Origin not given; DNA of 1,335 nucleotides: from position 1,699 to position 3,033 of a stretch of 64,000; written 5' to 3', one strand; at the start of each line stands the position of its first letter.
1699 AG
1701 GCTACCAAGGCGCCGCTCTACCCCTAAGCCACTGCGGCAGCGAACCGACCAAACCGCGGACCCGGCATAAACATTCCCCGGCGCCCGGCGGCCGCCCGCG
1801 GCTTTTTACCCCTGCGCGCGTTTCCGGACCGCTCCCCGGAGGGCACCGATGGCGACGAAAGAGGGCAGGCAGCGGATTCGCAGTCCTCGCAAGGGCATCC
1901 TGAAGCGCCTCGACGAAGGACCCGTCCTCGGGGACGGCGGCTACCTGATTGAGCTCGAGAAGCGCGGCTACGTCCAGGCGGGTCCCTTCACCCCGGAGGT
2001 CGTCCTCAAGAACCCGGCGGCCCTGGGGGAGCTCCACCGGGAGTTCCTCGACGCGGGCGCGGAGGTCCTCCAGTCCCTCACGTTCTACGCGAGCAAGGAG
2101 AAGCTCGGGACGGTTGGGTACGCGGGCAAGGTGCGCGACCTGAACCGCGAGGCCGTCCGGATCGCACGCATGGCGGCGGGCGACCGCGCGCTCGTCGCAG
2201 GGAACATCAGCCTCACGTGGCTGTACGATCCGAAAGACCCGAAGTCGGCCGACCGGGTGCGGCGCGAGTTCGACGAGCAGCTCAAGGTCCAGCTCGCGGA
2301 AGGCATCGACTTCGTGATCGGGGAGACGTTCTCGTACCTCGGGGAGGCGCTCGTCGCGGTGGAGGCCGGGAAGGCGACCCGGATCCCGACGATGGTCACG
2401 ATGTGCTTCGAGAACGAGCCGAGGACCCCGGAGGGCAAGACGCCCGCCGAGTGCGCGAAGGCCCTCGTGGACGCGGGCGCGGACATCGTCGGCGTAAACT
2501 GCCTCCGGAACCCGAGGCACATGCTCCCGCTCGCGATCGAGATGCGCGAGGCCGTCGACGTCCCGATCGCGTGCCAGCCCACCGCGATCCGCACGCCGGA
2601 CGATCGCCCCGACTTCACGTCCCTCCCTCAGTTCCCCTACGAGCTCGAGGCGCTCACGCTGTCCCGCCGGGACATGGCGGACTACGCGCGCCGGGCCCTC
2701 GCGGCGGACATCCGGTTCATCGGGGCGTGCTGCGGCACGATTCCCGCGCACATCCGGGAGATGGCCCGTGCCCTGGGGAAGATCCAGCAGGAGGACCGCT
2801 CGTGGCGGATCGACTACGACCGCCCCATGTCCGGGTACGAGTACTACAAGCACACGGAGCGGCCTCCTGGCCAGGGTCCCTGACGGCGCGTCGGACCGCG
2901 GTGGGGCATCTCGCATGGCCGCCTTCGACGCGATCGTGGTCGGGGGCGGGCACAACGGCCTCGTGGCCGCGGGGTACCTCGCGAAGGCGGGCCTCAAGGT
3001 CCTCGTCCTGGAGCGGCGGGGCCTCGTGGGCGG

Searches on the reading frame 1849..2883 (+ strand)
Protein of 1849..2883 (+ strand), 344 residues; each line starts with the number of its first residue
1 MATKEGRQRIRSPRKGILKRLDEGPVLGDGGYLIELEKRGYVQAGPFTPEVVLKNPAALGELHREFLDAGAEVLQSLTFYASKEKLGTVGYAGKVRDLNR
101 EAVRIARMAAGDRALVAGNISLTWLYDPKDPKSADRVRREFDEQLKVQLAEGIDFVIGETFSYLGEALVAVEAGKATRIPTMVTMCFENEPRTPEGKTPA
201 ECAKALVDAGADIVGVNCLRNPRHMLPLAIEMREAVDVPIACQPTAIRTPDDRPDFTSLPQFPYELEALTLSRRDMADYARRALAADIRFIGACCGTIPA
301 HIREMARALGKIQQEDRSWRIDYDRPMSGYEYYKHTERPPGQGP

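Call 13: find_encoding_contigs(protein=window:1849-2883:+, flank=10000, max_places=10)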
Protein window:1849-2883:+ (344 aa): no gene with exactly this product is on record in the collection.
